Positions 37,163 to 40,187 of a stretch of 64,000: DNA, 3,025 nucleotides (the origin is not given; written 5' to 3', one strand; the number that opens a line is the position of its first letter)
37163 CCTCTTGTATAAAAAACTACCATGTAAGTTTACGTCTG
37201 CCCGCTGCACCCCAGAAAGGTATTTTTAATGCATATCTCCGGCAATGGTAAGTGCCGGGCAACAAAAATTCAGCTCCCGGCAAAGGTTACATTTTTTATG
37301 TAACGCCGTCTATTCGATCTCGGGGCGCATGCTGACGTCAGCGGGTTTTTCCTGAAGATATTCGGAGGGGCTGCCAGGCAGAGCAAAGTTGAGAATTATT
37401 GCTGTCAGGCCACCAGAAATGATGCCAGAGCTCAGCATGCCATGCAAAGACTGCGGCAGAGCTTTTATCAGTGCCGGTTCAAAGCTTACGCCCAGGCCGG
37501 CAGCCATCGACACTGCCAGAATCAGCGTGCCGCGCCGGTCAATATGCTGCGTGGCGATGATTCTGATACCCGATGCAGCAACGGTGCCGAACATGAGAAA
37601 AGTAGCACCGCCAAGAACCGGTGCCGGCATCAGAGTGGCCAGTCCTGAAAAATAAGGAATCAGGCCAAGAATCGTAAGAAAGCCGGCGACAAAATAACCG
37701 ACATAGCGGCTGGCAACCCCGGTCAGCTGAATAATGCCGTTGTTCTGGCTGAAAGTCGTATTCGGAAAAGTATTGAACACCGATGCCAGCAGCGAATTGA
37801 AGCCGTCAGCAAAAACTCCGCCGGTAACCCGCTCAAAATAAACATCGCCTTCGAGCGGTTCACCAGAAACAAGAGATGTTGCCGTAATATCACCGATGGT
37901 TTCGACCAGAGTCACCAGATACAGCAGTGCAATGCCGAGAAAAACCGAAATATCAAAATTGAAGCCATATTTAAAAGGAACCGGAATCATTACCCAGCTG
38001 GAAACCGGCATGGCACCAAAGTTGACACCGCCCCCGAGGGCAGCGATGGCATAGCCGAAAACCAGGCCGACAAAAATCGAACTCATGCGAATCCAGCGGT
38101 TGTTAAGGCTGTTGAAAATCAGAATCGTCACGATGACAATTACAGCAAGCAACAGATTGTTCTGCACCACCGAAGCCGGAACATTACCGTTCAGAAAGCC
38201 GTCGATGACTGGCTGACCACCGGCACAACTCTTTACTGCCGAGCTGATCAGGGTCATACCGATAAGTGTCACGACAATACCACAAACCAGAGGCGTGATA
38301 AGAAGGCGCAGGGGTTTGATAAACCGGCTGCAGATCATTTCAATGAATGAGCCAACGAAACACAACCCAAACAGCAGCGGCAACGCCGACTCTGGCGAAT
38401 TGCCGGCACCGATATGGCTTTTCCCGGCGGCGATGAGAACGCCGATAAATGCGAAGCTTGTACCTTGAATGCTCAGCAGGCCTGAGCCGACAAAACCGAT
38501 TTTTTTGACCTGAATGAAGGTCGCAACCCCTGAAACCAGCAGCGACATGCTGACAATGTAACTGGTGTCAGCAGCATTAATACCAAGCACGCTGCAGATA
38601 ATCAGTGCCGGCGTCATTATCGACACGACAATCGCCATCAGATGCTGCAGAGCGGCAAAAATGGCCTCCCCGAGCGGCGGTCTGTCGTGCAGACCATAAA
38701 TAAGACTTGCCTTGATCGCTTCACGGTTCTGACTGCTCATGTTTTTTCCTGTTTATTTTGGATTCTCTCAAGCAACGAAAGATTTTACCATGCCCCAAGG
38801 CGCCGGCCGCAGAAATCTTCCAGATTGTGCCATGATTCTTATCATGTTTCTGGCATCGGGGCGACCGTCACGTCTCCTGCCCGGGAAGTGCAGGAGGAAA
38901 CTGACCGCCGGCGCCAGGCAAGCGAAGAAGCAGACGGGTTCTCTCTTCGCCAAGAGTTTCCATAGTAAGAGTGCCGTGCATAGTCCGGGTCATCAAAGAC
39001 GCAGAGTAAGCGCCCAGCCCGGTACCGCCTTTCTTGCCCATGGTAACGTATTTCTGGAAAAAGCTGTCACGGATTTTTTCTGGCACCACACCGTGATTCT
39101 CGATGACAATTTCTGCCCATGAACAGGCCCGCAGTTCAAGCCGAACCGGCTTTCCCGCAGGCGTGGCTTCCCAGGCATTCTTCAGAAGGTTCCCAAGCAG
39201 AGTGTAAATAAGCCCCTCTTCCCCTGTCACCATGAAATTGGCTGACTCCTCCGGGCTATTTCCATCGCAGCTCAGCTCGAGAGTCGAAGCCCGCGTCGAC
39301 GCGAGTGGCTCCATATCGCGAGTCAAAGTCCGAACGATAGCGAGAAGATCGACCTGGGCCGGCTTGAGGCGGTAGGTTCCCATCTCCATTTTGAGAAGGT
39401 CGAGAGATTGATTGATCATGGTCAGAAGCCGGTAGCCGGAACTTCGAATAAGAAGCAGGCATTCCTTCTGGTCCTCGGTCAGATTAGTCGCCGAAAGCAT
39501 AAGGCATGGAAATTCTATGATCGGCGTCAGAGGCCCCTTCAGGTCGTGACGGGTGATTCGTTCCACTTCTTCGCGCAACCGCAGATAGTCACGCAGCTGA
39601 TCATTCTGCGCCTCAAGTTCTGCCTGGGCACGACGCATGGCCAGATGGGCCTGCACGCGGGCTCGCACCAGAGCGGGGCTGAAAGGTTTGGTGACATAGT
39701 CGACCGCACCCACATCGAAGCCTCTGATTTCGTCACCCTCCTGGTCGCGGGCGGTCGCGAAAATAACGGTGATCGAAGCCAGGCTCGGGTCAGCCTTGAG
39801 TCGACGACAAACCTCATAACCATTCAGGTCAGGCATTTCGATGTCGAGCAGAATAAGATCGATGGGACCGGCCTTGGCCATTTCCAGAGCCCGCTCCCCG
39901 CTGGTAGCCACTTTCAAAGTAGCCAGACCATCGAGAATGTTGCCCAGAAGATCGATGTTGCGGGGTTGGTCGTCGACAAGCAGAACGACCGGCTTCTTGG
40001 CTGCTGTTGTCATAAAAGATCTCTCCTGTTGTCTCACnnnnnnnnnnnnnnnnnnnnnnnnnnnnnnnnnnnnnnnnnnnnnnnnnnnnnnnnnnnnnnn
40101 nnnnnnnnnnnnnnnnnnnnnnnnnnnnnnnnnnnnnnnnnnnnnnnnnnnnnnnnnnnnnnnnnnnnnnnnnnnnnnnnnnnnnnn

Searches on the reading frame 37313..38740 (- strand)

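Call 77: search_protein_families(library=pfam, proteins=[window:37313-38740:-], max_evalue=0.0001)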
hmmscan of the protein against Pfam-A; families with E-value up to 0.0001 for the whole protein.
window:37313-38740:- (476 aa): 1 family
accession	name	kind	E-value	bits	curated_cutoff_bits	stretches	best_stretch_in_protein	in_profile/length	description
PF00860.26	Xan_ur_permease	-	2.2e-84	283.8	27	1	25-423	2-388/389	Permease family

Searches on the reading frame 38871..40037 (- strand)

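Call 77: search_protein_families(library=pfam, proteins=[window:38871-40037:-], max_evalue=0.0001)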
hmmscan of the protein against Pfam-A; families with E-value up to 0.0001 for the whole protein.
window:38871-40037:- (389 aa): 3 families
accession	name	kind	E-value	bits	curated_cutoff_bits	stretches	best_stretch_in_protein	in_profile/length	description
PF00072.30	Response_reg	-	1.1e-25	90.4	30.2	1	18-128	1-110/111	Response regulator receiver domain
PF02518.31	HATPase_c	-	1.9e-10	41.6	26.4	1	274-374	3-108/111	Histidine kinase-, DNA gyrase B-, and HSP90-like ATPase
PF00512.31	HisKA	-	8.9e-07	29.3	26.9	1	162-219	9-65/66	His Kinase A (phospho-acceptor) domain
